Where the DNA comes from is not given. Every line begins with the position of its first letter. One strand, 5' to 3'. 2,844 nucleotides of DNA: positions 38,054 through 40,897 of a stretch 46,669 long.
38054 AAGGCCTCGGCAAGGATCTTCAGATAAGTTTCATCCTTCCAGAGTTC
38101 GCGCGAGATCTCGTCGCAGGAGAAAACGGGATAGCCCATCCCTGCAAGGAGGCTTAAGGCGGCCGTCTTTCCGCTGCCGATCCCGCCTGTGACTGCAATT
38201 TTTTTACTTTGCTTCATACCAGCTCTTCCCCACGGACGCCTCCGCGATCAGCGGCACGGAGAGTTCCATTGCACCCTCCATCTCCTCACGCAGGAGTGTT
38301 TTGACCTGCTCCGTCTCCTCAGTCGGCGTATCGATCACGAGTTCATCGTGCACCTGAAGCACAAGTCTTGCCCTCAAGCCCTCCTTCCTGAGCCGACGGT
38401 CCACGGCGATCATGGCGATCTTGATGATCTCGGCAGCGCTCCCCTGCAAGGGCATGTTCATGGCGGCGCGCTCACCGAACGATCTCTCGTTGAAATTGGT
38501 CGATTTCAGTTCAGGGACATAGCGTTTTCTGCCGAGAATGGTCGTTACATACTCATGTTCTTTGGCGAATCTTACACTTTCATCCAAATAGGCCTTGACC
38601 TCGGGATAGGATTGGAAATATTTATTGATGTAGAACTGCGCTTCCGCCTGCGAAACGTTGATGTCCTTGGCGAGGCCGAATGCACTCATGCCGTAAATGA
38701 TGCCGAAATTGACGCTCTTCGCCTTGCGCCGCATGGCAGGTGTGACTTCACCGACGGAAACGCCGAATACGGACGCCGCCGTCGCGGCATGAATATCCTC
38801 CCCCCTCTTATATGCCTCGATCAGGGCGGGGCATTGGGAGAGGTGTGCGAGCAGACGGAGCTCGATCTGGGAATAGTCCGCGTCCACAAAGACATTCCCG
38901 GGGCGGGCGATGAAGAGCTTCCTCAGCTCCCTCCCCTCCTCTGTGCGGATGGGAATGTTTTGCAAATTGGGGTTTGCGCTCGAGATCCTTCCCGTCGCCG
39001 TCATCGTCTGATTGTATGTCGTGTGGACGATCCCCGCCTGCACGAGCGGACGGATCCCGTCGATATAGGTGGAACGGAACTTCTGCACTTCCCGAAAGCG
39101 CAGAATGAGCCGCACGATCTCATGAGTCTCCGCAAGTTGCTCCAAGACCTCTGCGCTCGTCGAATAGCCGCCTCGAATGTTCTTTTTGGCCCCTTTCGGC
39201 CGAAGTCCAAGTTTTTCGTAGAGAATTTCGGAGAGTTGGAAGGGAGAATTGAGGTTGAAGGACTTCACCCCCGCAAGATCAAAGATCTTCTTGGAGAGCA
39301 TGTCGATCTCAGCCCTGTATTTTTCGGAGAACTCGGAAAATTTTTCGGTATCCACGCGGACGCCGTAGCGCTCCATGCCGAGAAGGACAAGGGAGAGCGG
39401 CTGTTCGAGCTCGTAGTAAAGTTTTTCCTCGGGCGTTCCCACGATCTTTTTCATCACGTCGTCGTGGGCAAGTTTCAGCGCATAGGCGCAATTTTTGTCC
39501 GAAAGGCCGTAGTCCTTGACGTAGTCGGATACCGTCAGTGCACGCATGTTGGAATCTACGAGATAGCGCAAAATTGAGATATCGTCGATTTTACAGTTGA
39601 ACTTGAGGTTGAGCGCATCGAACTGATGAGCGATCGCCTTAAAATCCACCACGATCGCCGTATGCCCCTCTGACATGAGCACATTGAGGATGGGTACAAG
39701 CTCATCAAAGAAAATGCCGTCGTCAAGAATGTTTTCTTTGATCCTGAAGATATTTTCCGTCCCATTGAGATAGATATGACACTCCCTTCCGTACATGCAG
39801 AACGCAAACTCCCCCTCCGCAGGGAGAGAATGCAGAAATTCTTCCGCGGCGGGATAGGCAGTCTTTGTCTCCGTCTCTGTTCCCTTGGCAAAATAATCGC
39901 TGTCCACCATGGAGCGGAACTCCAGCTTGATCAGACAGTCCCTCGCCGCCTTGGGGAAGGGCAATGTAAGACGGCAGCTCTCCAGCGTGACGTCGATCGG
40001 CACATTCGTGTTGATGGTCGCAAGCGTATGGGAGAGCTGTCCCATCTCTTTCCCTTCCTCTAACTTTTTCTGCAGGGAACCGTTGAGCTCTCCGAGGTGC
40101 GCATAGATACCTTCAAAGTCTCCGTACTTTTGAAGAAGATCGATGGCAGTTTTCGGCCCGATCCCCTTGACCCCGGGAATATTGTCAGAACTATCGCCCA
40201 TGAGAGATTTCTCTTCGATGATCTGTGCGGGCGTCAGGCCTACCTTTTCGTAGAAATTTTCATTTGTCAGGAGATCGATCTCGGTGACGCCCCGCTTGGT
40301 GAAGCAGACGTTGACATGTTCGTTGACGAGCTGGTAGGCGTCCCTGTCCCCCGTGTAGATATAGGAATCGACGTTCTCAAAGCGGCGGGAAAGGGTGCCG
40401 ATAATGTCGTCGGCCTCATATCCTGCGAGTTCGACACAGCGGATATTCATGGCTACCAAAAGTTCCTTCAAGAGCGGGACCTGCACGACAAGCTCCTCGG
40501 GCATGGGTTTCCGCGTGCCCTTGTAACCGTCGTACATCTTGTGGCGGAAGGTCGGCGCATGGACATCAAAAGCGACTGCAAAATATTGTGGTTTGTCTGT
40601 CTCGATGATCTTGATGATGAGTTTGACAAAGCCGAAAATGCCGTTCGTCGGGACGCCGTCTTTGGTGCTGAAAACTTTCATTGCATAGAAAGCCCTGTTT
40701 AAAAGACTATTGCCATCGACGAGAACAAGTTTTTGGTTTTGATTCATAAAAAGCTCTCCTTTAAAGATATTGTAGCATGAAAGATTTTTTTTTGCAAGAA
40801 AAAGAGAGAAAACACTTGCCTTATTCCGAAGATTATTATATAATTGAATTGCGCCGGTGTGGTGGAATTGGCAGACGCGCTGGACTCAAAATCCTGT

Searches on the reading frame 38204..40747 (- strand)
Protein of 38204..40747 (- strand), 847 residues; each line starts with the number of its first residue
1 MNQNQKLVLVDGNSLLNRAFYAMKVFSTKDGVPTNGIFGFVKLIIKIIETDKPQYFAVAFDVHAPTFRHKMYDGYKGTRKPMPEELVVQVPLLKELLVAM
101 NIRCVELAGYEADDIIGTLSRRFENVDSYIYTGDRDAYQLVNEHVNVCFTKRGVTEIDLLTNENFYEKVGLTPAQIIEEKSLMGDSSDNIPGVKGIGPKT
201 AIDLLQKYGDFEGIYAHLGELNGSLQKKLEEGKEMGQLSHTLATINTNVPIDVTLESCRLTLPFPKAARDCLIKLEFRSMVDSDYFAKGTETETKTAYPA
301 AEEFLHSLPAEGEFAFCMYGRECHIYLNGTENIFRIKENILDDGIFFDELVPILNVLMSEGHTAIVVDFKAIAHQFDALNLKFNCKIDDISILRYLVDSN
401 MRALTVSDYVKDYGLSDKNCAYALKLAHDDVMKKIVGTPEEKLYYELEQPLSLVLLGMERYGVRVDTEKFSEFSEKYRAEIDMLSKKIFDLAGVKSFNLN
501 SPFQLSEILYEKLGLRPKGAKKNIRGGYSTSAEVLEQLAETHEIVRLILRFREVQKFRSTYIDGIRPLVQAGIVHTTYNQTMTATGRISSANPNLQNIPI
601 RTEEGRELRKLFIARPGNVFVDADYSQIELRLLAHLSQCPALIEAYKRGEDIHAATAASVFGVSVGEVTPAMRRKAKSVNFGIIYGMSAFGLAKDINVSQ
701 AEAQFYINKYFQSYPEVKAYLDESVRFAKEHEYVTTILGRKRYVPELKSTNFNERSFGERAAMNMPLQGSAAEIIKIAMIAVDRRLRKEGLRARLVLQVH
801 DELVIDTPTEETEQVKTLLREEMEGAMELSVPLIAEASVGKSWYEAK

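Call 50: search_protein_families(library=pfam, proteins=[window:38204-40747:-])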
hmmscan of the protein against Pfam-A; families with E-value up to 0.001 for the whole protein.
window:38204-40747:- (847 aa): 3 families
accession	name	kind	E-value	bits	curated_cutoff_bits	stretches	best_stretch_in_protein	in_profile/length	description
PF00476.26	DNA_pol_A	-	2.3e-157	524.3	34.3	1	468-845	2-381/381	DNA polymerase family A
PF02739.22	5_3_exonuc_N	-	1e-56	191.6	34.3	1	6-170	1-164/164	5'-3' exonuclease, N-terminal resolvase-like domain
PF01367.25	5_3_exonuc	-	7.6e-32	110.1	40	1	172-261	2-92/97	5'-3' exonuclease, C-terminal SAM fold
